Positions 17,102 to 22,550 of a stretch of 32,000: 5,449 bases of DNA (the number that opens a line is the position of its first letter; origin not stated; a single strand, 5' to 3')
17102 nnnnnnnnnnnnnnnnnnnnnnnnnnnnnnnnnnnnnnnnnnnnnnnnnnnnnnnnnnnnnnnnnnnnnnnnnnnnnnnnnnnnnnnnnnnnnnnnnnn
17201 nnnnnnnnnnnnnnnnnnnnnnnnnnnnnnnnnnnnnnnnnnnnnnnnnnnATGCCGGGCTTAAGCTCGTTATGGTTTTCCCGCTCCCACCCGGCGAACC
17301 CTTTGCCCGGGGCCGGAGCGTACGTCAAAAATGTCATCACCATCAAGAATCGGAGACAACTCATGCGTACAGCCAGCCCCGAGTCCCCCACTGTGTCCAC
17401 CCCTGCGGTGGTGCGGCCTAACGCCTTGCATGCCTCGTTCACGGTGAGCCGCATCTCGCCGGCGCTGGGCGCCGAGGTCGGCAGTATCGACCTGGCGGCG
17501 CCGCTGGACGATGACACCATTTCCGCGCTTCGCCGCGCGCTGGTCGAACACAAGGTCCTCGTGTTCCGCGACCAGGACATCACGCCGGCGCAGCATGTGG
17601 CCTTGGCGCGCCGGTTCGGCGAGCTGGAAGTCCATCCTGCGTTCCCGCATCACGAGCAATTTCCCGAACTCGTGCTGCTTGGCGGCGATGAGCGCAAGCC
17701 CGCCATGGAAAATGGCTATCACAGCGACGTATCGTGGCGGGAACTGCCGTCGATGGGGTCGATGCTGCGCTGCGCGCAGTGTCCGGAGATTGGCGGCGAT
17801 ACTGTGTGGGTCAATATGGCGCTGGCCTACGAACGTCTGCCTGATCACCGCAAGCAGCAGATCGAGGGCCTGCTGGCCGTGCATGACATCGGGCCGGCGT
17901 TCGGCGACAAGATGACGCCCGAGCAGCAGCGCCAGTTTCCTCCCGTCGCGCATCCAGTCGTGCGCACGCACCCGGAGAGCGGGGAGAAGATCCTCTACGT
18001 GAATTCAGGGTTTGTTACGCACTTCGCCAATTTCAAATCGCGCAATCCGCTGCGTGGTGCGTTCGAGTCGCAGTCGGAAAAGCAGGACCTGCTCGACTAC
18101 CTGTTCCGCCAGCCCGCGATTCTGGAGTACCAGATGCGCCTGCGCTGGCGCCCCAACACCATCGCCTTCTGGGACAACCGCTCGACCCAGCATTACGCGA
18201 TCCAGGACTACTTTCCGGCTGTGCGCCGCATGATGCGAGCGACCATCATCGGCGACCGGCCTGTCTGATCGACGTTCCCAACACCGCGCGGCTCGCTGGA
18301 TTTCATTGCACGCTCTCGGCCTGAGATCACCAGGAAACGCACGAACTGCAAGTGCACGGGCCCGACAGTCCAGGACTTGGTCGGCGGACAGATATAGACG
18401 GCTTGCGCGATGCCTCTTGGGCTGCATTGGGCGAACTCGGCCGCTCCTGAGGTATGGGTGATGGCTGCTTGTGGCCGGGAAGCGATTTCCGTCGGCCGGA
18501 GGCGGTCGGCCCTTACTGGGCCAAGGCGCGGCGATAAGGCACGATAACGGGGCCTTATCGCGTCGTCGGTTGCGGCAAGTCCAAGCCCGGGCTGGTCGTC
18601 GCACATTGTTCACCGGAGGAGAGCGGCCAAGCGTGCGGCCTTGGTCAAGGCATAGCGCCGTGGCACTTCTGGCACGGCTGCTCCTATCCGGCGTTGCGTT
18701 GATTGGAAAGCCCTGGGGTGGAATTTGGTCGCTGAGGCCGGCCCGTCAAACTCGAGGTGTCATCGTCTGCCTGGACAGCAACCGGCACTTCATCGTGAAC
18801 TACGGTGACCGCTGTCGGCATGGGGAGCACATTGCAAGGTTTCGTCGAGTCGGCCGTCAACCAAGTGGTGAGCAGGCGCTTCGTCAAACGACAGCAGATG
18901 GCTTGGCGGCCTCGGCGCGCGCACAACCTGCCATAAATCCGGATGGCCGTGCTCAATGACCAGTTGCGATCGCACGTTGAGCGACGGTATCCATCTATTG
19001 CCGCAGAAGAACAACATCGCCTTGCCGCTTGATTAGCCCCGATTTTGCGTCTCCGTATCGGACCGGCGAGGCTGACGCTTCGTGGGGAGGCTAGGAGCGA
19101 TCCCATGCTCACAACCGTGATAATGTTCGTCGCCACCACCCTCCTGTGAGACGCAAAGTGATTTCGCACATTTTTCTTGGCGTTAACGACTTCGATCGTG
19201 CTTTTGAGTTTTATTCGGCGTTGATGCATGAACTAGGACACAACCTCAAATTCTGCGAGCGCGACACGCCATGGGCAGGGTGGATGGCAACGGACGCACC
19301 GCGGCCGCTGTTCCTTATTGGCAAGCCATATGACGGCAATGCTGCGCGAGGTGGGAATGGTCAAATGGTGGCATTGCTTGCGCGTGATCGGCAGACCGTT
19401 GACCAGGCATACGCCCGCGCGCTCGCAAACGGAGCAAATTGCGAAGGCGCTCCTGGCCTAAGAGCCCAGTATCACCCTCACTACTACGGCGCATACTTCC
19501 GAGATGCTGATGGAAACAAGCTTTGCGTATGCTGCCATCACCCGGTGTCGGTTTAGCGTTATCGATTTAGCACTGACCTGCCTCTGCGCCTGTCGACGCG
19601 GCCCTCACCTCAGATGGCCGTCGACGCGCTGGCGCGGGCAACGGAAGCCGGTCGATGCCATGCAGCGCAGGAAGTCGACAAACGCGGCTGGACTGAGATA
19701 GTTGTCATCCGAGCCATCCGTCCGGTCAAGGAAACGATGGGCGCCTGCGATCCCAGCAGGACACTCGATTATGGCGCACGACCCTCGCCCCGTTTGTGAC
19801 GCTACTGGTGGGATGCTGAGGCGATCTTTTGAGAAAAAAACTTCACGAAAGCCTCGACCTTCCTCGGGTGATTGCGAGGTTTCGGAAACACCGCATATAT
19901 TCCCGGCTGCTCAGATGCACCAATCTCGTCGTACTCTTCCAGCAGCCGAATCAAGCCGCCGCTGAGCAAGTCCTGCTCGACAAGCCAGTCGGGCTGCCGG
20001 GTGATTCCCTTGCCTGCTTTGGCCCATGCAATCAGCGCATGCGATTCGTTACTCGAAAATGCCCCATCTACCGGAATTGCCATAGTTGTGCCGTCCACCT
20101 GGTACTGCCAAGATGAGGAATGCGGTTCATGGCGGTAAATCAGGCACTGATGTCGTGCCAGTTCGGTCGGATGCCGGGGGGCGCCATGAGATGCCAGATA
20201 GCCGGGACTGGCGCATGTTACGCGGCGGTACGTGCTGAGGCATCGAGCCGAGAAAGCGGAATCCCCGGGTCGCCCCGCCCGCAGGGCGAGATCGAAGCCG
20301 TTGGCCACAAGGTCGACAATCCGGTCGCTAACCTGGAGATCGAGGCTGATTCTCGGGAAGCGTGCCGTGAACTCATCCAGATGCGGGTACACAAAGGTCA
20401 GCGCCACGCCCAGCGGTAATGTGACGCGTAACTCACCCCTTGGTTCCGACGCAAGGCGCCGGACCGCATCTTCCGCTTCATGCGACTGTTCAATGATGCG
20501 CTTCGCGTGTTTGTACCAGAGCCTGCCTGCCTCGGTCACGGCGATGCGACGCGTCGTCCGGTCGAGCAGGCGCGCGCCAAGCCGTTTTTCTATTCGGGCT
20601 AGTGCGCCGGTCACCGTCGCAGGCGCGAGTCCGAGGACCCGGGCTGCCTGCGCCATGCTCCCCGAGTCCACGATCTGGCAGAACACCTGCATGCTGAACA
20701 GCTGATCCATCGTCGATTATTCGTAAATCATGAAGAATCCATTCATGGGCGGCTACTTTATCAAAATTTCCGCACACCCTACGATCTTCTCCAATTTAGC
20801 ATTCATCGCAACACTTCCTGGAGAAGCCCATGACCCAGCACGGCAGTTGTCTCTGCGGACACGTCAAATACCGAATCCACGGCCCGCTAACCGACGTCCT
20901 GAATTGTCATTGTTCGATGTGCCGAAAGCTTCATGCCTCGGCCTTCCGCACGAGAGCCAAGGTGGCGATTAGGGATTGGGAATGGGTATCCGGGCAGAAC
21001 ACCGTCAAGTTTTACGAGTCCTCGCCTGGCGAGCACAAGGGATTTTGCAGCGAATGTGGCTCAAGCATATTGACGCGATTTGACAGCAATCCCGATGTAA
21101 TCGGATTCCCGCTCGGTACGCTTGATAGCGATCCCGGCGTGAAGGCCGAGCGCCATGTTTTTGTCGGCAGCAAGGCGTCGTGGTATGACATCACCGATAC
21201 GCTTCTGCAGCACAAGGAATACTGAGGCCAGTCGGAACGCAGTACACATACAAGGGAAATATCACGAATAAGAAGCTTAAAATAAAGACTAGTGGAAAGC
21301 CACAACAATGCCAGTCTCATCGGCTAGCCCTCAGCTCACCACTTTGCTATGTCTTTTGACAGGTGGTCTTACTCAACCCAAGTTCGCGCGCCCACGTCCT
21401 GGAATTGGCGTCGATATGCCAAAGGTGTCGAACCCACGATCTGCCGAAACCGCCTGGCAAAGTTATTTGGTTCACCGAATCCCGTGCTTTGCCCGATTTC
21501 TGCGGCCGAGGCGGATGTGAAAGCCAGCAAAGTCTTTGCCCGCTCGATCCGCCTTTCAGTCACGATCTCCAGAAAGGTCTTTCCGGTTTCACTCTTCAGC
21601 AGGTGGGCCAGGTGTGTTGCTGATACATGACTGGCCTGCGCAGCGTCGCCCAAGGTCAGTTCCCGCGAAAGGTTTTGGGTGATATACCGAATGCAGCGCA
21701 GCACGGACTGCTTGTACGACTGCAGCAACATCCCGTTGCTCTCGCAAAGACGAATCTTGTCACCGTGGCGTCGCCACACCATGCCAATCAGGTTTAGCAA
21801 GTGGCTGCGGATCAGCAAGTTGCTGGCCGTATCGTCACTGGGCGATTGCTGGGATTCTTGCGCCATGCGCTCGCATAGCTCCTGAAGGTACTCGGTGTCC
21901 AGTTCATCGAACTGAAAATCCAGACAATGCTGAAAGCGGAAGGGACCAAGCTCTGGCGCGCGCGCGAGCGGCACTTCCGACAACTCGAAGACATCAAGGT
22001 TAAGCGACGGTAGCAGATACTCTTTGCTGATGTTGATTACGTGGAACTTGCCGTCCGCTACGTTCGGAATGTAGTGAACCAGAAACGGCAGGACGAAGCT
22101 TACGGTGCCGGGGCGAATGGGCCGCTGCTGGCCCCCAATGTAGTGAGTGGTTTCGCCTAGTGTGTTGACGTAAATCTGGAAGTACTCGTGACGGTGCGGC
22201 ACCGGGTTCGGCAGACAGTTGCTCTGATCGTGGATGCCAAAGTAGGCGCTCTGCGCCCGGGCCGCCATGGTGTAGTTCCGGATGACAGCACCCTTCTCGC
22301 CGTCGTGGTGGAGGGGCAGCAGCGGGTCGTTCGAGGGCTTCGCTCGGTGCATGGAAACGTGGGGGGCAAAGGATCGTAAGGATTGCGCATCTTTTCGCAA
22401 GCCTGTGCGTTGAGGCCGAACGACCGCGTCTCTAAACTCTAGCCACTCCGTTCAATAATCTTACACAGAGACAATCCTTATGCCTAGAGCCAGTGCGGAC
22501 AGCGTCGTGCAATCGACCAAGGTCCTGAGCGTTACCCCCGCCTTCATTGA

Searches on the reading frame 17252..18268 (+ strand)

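Call 51: search_protein_families(library=pfam, proteins=[window:17252-18268:+])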
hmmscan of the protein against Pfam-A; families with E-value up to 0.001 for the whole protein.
window:17252-18268:+ (338 aa): 1 family
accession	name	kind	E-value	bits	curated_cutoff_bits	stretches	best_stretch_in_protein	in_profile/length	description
PF02668.22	TauD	-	1.4e-61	209.1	27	1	66-331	3-267/267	Taurine catabolism dioxygenase TauD, TfdA family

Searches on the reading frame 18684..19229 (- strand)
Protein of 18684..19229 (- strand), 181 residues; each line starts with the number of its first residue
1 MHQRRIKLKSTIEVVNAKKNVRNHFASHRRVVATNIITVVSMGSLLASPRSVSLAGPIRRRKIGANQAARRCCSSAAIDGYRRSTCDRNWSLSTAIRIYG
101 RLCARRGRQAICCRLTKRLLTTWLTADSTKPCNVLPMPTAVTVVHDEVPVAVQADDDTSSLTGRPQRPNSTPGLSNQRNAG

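Call 72: search_protein_families(library=pfam, proteins=[window:18684-19229:-], max_evalue=0.01)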
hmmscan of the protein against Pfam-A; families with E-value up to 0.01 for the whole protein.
window:18684-19229:- (181 aa): 1 family
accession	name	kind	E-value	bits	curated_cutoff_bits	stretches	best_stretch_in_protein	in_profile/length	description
PF06766.16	Hydrophobin_2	-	0.0047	17.3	24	1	72-115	10-53/65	Fungal hydrophobin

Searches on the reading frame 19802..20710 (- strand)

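Call 51: search_protein_families(library=pfam, proteins=[window:19802-20710:-])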
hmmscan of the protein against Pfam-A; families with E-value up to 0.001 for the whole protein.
window:19802-20710:- (302 aa): 2 families
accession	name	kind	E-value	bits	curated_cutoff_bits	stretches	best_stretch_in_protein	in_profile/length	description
PF03466.25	LysR_substrate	-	1.5e-41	142.5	28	1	88-294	2-206/209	LysR substrate binding domain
PF00126.33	HTH_1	-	3.2e-17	62.7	26.6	1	6-63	3-60/60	Bacterial regulatory helix-turn-helix protein, lysR family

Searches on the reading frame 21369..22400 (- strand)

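Call 51: search_protein_families(library=pfam, proteins=[window:21369-22400:-])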
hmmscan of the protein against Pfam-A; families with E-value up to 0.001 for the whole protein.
window:21369-22400:- (343 aa): 3 families
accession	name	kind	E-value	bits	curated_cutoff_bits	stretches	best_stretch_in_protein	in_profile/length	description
PF12833.13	HTH_18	-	1e-20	74.2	33.6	1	254-332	2-80/80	Helix-turn-helix domain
PF00165.29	HTH_AraC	-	2.5e-13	50.2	26.6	2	242-280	3-41/42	Bacterial regulatory helix-turn-helix proteins, AraC family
PF02311.25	AraC_binding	-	7.1e-06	26.2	21.1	1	68-127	18-79/135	AraC-like ligand binding domain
